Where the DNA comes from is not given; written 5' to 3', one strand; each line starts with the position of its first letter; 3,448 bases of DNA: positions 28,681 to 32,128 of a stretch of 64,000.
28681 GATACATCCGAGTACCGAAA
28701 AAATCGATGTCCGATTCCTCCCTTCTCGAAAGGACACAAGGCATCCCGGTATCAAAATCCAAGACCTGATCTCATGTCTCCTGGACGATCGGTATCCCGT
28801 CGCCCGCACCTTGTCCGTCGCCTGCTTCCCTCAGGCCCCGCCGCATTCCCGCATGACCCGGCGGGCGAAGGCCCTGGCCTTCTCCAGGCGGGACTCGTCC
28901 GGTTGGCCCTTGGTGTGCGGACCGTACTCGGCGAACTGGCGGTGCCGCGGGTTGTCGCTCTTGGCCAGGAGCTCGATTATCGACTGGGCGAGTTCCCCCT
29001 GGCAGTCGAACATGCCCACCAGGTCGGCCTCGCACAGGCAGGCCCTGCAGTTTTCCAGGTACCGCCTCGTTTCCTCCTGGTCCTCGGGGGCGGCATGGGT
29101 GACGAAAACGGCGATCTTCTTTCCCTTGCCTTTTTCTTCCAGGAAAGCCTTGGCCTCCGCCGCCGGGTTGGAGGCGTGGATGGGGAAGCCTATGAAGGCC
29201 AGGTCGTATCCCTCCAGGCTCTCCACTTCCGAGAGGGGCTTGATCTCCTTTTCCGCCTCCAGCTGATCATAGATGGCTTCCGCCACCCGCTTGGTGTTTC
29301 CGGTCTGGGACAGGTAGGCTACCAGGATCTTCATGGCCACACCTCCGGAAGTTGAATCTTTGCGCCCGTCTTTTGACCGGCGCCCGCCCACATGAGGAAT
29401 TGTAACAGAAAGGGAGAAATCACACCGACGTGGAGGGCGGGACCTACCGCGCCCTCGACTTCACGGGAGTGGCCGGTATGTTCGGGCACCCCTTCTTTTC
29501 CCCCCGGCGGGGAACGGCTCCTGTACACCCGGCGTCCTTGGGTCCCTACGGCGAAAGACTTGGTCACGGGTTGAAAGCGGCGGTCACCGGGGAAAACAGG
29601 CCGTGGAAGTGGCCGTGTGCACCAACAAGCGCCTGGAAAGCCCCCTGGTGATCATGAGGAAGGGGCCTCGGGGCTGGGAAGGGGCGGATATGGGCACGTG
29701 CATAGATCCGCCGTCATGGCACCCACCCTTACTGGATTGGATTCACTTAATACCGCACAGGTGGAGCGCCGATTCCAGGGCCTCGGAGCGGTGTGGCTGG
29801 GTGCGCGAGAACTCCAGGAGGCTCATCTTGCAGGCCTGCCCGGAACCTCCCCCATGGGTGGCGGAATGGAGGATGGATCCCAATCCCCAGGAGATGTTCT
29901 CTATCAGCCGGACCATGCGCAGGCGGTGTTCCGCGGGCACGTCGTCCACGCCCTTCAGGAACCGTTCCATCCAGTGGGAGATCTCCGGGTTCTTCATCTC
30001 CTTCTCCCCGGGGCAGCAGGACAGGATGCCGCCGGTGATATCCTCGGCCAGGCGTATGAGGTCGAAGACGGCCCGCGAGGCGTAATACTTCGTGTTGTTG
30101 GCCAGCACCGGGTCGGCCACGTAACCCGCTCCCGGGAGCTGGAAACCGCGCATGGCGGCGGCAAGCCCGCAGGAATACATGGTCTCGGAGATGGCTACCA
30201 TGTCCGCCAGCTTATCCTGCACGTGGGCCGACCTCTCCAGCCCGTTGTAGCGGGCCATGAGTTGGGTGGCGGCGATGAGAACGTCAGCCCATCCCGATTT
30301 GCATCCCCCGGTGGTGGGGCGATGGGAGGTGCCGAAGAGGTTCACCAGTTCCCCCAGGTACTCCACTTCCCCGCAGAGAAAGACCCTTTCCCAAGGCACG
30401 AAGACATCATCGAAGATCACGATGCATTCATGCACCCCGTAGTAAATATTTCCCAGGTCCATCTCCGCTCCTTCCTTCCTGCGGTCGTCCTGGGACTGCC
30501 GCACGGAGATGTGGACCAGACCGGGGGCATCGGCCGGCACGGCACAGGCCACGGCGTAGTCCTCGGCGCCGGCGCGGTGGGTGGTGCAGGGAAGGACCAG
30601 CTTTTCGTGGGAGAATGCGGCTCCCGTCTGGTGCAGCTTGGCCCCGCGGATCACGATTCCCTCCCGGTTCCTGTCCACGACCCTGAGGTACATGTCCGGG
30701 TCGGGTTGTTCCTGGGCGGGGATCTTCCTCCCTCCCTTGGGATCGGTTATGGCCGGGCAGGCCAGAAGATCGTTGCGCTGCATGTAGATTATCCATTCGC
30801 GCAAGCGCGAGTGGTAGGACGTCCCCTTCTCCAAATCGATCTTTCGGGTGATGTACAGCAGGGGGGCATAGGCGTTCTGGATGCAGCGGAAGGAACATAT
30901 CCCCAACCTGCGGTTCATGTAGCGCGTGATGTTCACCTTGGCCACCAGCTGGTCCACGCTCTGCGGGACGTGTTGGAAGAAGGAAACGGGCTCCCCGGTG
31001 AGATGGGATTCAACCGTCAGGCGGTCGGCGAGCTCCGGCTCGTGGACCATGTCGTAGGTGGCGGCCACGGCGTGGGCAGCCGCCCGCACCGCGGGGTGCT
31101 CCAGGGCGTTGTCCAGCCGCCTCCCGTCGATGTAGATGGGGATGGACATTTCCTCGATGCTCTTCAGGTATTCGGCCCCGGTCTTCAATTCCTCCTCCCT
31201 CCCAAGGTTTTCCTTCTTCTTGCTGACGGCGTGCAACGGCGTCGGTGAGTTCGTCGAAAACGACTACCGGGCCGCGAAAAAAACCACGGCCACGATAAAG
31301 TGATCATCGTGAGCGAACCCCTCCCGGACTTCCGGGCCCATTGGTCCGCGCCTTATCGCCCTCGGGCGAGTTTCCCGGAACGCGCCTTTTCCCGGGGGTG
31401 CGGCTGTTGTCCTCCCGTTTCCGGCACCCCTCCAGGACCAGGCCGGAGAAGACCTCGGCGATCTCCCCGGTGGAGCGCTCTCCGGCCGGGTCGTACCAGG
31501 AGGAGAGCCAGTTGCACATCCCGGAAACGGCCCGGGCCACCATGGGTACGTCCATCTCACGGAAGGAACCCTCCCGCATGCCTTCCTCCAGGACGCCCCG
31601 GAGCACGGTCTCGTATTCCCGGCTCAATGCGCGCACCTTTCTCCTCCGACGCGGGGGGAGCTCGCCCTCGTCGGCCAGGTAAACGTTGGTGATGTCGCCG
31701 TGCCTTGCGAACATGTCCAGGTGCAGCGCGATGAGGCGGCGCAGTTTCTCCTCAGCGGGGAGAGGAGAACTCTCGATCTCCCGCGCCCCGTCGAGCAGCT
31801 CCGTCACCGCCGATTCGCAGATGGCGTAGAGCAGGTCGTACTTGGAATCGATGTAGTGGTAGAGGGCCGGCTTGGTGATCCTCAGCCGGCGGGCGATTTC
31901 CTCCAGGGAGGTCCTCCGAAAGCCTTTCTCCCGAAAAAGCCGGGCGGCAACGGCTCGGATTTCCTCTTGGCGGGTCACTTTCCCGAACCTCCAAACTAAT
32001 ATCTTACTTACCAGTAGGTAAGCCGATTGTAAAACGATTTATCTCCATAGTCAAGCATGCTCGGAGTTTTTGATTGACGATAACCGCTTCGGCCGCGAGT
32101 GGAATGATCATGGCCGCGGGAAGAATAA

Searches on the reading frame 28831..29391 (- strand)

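Call 12: search_protein_families(library=pfam, proteins=[window:28831-29391:-], max_evalue=0.001)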
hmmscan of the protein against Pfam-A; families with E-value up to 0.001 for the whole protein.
window:28831-29391:- (186 aa): 4 families
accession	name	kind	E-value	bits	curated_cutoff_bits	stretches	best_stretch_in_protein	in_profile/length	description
PF12641.12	Flavodoxin_3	-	5.5e-26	91.7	27.5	1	23-176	1-159/160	Flavodoxin domain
PF12724.12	Flavodoxin_5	-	4.7e-11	43.6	27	1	23-141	1-125/145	Flavodoxin domain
PF12682.12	Flavodoxin_4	-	4.6e-06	26.6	24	0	54-101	66-114/155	Flavodoxin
PF00258.30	Flavodoxin_1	-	4.9e-06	27.2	25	1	24-96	1-92/143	Flavodoxin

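Call 26: search_protein_families(library=ncbifam, proteins=[window:28831-29391:-], max_evalue=0.00001)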
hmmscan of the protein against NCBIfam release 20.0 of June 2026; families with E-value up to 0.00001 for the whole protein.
window:28831-29391:- (186 aa): 5 families
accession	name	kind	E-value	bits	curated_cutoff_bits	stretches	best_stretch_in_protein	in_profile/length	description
NF045594.1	flavodox_BilS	equivalog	1.3e-15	57.7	155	1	24-173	3-157/160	flavodoxin family protein BilS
NF005501.0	PRK07116.1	subfamily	3.4e-10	39.6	198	0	20-51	4-36/161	flavodoxin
TIGR01753.1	flav_short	equivalog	4.1e-06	27.3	123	0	22-96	1-86/140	flavodoxin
TIGR01754.1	flav_RNR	hypoth_equivalog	7.7e-06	25.9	163.8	0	20-98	1-89/140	putative ribonucleotide reductase-associated flavodoxin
NF038196.1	ferrodoxin_EFR1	subfamily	9.7e-06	25.8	75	0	25-114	2-93/242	EFR1 family ferrodoxin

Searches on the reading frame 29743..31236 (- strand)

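Call 12: search_protein_families(library=pfam, proteins=[window:29743-31236:-], max_evalue=0.001)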
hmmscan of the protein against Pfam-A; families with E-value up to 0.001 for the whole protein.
window:29743-31236:- (497 aa): 2 families
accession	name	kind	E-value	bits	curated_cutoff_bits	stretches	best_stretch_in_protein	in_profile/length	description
PF11794.13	HpaB_N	-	1.7e-85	287.3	35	1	19-287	1-270/270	4-hydroxyphenylacetate 3-hydroxylase N terminal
PF03241.18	HpaB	-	5.9e-46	156.6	25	1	295-482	2-193/202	4-hydroxyphenylacetate 3-hydroxylase C terminal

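Call 26: search_protein_families(library=ncbifam, proteins=[window:29743-31236:-], max_evalue=0.00001)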
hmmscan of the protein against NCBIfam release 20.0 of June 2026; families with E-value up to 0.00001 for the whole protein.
window:29743-31236:- (497 aa): 2 families
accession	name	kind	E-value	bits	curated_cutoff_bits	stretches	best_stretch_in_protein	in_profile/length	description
TIGR02309.1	HpaB-1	equivalog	1.2e-46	159.8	480.2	1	18-447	2-429/477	4-hydroxyphenylacetate 3-monooxygenase, oxygenase component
TIGR02310.1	HpaB-2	equivalog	1e-28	100.3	885.2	1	18-446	13-442/519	4-hydroxyphenylacetate 3-monooxygenase, oxygenase component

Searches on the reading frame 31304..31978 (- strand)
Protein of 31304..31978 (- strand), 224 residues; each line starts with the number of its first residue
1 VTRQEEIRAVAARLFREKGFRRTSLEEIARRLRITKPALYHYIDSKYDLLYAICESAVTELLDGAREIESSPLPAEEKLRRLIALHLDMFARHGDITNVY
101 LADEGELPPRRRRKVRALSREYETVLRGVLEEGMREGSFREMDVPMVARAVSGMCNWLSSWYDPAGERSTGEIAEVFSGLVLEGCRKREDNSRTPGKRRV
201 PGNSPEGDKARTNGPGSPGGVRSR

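Call 12: search_protein_families(library=pfam, proteins=[window:31304-31978:-], max_evalue=0.001)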
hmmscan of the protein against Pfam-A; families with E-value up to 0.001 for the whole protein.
window:31304-31978:- (224 aa): 6 families
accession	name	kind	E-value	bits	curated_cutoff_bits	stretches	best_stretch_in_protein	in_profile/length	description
PF17932.6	TetR_C_24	-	2.5e-32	111.9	26.4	1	74-184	3-113/114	Tetracyclin repressor-like, C-terminal domain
PF00440.29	TetR_N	-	3e-14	53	24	1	7-52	1-46/47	Bacterial regulatory proteins, tetR family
PF17938.6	TetR_C_29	-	1.9e-05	25.2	26.2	1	76-155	2-84/119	Tetracyclin repressor-like, C-terminal domain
PF21351.2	TetR_C_41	-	0.00027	21.6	27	1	115-167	37-89/108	Tetracyclin repressor-like, C-terminal domain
PF08359.16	TetR_C_4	-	0.00055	20.6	21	1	73-154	20-102/133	YsiA-like protein, C-terminal region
PF17935.6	TetR_C_27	-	0.00062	20.3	26.1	0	110-156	36-82/106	Tetracyclin repressor-like, C-terminal domain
